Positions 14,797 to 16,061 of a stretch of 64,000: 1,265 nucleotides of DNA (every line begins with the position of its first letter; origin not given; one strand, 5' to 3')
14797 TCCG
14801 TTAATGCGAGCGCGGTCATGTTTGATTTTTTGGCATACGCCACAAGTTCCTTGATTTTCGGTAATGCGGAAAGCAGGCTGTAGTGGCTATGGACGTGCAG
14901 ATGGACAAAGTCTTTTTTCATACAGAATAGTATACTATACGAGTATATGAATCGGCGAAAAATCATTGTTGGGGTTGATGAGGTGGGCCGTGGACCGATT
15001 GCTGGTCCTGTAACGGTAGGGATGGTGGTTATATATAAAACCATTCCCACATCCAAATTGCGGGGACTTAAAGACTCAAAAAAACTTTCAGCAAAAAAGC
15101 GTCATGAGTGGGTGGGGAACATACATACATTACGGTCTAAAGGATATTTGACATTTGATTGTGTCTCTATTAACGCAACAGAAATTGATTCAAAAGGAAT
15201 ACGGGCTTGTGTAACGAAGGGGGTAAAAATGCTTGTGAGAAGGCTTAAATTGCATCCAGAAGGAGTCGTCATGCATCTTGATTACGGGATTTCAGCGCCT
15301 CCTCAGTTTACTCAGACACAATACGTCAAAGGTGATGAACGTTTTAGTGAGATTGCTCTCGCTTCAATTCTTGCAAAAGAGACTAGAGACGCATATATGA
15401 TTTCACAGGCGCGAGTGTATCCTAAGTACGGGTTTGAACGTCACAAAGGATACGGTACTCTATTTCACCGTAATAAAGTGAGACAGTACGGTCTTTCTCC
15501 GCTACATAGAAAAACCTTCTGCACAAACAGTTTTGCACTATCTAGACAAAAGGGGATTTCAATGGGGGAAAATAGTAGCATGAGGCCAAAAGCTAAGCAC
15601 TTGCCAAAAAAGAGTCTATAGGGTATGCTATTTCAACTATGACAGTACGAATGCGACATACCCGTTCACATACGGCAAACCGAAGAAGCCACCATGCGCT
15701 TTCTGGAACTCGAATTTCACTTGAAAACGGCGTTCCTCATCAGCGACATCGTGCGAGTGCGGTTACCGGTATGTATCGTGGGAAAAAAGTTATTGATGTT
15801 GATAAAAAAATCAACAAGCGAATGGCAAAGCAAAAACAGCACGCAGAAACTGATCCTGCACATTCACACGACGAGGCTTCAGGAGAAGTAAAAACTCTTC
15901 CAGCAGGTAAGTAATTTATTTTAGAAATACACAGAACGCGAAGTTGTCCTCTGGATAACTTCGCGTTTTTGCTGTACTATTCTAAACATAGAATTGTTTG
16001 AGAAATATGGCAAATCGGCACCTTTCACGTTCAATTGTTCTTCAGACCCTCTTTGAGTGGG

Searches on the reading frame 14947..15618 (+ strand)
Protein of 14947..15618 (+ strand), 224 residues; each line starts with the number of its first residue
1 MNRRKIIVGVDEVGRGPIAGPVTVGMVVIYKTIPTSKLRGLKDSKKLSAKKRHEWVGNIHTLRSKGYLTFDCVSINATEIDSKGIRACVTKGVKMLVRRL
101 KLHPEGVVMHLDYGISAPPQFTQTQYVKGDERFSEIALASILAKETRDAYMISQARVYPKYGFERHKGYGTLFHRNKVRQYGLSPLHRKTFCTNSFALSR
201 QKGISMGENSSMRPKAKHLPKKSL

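Call 12: search_protein_families(library=pfam, proteins=[window:14947-15618:+], max_evalue=0.001)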
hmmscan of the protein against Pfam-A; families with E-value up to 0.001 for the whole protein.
window:14947-15618:+ (224 aa): 1 family
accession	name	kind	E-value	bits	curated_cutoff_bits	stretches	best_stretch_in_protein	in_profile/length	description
PF01351.25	RNase_HII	-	6.7e-32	111.4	25.8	1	8-193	1-198/199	Ribonuclease HII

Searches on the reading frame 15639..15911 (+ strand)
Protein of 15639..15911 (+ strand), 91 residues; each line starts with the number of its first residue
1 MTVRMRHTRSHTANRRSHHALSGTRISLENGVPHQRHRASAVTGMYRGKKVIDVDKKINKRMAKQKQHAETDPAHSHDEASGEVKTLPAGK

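Call 12: search_protein_families(library=pfam, proteins=[window:15639-15911:+], max_evalue=0.001)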
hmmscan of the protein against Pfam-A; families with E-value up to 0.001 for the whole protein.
window:15639-15911:+ (91 aa): 1 family
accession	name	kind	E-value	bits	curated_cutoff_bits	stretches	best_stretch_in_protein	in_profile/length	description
PF01783.29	Ribosomal_L32p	-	1.6e-05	25.4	21.3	1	6-53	6-55/56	Ribosomal L32p protein family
